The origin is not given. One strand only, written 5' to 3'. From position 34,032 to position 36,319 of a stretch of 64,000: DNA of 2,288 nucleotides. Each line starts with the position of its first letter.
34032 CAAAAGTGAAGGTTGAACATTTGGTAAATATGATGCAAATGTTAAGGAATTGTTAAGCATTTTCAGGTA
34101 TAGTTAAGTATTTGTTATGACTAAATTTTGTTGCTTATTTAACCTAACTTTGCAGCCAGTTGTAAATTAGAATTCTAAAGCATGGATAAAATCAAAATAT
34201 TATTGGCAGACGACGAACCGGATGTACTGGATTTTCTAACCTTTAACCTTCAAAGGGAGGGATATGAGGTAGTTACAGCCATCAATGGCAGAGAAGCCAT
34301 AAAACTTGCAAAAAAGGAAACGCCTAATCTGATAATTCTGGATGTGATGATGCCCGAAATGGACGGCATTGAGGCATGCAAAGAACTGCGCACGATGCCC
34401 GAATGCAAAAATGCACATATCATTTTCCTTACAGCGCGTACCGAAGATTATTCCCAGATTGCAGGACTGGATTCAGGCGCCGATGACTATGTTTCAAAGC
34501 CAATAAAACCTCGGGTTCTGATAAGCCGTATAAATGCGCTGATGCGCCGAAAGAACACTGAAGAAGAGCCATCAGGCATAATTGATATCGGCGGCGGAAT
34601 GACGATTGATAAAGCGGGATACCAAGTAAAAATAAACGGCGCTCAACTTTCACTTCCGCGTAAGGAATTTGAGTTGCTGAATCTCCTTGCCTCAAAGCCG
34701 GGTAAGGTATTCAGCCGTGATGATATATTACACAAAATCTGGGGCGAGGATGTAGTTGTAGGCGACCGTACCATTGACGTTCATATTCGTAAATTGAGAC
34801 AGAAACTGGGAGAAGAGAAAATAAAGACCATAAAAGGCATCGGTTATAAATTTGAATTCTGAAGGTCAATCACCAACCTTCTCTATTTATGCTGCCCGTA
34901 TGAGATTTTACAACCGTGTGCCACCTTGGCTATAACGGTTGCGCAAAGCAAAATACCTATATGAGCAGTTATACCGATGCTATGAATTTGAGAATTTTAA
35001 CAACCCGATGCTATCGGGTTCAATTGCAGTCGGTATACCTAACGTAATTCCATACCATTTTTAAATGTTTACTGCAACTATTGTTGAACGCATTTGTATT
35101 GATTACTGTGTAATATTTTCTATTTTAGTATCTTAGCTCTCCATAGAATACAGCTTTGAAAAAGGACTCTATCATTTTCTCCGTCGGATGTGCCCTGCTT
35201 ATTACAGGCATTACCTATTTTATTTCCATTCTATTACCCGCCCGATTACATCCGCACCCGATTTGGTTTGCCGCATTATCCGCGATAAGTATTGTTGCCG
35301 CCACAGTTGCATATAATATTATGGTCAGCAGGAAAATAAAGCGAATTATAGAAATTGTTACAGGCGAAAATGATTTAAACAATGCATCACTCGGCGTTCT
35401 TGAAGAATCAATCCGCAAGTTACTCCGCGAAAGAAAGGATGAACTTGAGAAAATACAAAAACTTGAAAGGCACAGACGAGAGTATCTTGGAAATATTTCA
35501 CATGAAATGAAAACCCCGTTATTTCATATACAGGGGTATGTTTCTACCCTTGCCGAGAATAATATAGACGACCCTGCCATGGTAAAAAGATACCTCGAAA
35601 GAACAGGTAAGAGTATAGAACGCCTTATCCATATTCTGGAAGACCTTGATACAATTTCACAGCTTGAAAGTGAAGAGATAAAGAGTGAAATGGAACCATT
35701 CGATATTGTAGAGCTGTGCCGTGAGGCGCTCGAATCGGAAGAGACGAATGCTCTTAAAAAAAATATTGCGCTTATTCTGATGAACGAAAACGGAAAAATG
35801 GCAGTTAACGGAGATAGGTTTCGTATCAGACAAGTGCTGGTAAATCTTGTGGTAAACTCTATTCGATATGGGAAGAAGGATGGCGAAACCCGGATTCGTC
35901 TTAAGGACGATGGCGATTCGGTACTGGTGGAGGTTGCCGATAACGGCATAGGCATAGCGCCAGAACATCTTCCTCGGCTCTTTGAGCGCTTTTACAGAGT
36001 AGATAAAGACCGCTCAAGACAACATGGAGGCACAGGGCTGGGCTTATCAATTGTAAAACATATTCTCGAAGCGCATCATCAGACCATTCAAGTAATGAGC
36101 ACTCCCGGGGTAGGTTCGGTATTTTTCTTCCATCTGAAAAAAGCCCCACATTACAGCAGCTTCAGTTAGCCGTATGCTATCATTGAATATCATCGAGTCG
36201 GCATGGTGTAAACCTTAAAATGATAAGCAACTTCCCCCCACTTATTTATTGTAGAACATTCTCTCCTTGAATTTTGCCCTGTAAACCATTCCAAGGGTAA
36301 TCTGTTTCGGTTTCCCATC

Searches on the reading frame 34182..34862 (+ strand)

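Call 3: search_protein_families(library=pfam, proteins=[window:34182-34862:+], max_evalue=0.1)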
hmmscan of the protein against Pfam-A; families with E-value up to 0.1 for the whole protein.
window:34182-34862:+ (226 aa): 4 families
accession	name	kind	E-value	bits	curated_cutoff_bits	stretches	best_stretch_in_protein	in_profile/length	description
PF00072.30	Response_reg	-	6.9e-30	103.9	30.2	1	6-117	1-110/111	Response regulator receiver domain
PF00486.34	Trans_reg_C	-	4.4e-25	88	26.2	1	154-224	2-77/77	Transcriptional regulatory protein, C terminal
PF23198.2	PDE8A_N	-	0.0011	19.3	29.6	1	5-87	11-95/147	PDE8A-like, N-terminal domain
PF24706.1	DUF7669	-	0.077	13.7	23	0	171-205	14-48/75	Domain of unknown function (DUF7669)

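Call 4: search_protein_families(library=ncbifam, proteins=[window:34182-34862:+], max_evalue=0.1)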
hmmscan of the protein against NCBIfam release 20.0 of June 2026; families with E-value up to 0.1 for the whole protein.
window:34182-34862:+ (226 aa): 105 families (the best 25 are shown)
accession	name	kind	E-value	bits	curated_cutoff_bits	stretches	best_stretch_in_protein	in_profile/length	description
TIGR02154.1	PhoB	equivalog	1.2e-65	221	296.2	1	4-225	3-226/226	phosphate regulon transcriptional regulator PhoB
NF053854.1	RespRegPhoBBctds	equivalog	1.1e-64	217.9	270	1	6-225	1-225/225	two-component system response regulator PhoB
NF033120.0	vanR_FM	exception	2.3e-58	197.6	460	1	1-225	1-230/231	vancomycin resistance response regulator transcription factor, VanR-F/VanR-M family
NF045944.1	ResRegRpaBCyano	equivalog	5.1e-57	192.9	330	1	7-224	1-227/229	response regulator transcription factor RpaB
NF008296.0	PRK11083.1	equivalog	1.4e-56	191.4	273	1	2-225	2-226/228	two-component system response regulator CreB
NF040689.1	MtrAB_MtrA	equivalog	2.4e-56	190.5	300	1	6-223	1-217/219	MtrAB system response regulator MtrA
NF040534.1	resp_reg_YycF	equivalog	1.5e-54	184.7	340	1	5-222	2-225/231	response regulator YycF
NF041733.1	resp_reg_CseB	equivalog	2.6e-53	180.8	350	1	5-224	2-226/228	two-component system response regulator CseB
NF007982.1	PRK10710.1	equivalog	1.7e-52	178.3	380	1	3-225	7-228/235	envelope stress response regulator BaeR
NF033117.2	vanR_ACDEGLN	exception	1.2e-49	169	350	1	6-225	1-226/226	VanR-ABDEGLN family response regulator transcription factor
TIGR01387.1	cztR_silR_copR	subfamily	2.7e-44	151.4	279.2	1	6-224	1-218/218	heavy metal response regulator transcription factor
NF007546.0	PRK10161.1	equivalog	1.7e-43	148.9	471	1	5-224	4-225/229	phosphate response regulator transcription factor PhoB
NF007005.1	PRK09468.1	equivalog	4e-43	147.5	331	1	3-224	3-231/237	osmolarity response regulator transcription factor OmpR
NF041209.1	resp_regPieR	equivalog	7.1e-43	146.9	450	1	5-225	2-228/231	two component system response regulator PieR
NF000402.1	vanR-B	exception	8.9e-43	146.3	480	1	4-225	3-217/219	vancomycin resistance response regulator transcription factor VanR-B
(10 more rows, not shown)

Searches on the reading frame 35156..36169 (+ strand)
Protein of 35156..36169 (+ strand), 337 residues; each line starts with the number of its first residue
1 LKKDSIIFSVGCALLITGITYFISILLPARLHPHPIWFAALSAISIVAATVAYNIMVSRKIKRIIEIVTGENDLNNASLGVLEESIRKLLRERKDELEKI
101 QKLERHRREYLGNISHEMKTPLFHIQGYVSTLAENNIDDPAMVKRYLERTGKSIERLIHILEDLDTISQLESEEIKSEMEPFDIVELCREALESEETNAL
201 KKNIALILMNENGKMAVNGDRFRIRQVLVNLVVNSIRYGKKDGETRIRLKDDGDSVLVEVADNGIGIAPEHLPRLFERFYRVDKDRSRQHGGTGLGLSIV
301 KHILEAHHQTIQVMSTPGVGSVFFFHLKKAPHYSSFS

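Call 3: search_protein_families(library=pfam, proteins=[window:35156-36169:+], max_evalue=0.1)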
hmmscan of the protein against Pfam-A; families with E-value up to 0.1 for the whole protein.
window:35156-36169:+ (337 aa): 4 families
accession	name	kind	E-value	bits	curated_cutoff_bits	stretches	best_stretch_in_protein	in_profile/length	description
PF02518.31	HATPase_c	-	3.2e-31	108.5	26.4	1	219-330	1-110/111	Histidine kinase-, DNA gyrase B-, and HSP90-like ATPase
PF00512.31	HisKA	-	5.1e-13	49.3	26.9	1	107-173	2-66/66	His Kinase A (phospho-acceptor) domain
PF13581.12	HATPase_c_2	-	4.5e-06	27.1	27.4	1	223-297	31-104/127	Histidine kinase-like ATPase domain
PF13589.12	HATPase_c_3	-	0.04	14.4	25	1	226-298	5-78/137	Histidine kinase-, DNA gyrase B-, and HSP90-like ATPase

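Call 4: search_protein_families(library=ncbifam, proteins=[window:35156-36169:+], max_evalue=0.1)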
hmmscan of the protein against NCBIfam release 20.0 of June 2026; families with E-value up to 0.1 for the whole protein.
window:35156-36169:+ (337 aa): 85 families (the best 25 are shown)
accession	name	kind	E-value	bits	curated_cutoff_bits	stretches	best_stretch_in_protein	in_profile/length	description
NF046044.1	PnpS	equivalog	4.1e-73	246.6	400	1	95-327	158-389/390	two-component system histidine kinase PnpS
TIGR02966.1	phoR_proteo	equivalog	2.9e-72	243.5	334.2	1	59-327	67-333/333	phosphate regulon sensor histidine kinase PhoR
NF033092.0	HK_WalK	equivalog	5.2e-62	210.2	725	1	100-327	365-592/594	cell wall metabolism sensor histidine kinase WalK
NF008235.0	PRK11006.1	equivalog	2.6e-50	171.6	390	1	94-329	192-423/431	phosphate regulon sensor histidine kinase PhoR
NF041735.1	hist_kin_RppB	equivalog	2.4e-49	168.3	400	1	105-327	214-437/438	two-component system sensor histidine kinase RppB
NF047874.1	MASE3_PAS_HK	subfamily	7.8e-49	167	560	1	86-329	377-625/655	MASE3 domain-containing sensor histidine kinase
NF040691.1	MtrAB_MtrB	equivalog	8.9e-49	166.8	450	1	68-331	237-494/507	MtrAB system histidine kinase MtrB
NF053855.1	HisKinPhoRBctds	equivalog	4.5e-47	160.7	500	1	104-329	358-583/583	two-component system sensor histidine kinase PhoR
TIGR02956.1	TMAO_torS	equivalog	5.9e-46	157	676.5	1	104-328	461-681/967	TMAO reductase system sensor histidine kinase/response regulator TorS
NF012163.2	BaeS_SmeS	equivalog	4.9e-43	147.7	500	1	86-317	219-446/457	sensor histidine kinase efflux regulator BaeS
NF045911.1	TCSHisKinNblS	equivalog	3e-42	144.8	1000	1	101-328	382-619/621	two-component system sensor histidine kinase NblS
NF033091.0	HK_VanS_ACDEFG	equivalog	2.9e-40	138.2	400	1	44-316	12-282/293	vancomycin resistance histidine kinase VanS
NF008318.0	PRK11107.1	equivalog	1.5e-38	132.4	890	1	101-328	287-517/920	two-component sensor histidine kinase BarA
NF033093.1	HK_VicK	exception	4e-38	131.2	680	1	100-325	202-431/448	cell wall metabolism sensor histidine kinase VicK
TIGR01386.1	cztS_silS_copS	subfamily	8e-38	130.6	292.55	1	86-323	220-452/457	heavy metal sensor histidine kinase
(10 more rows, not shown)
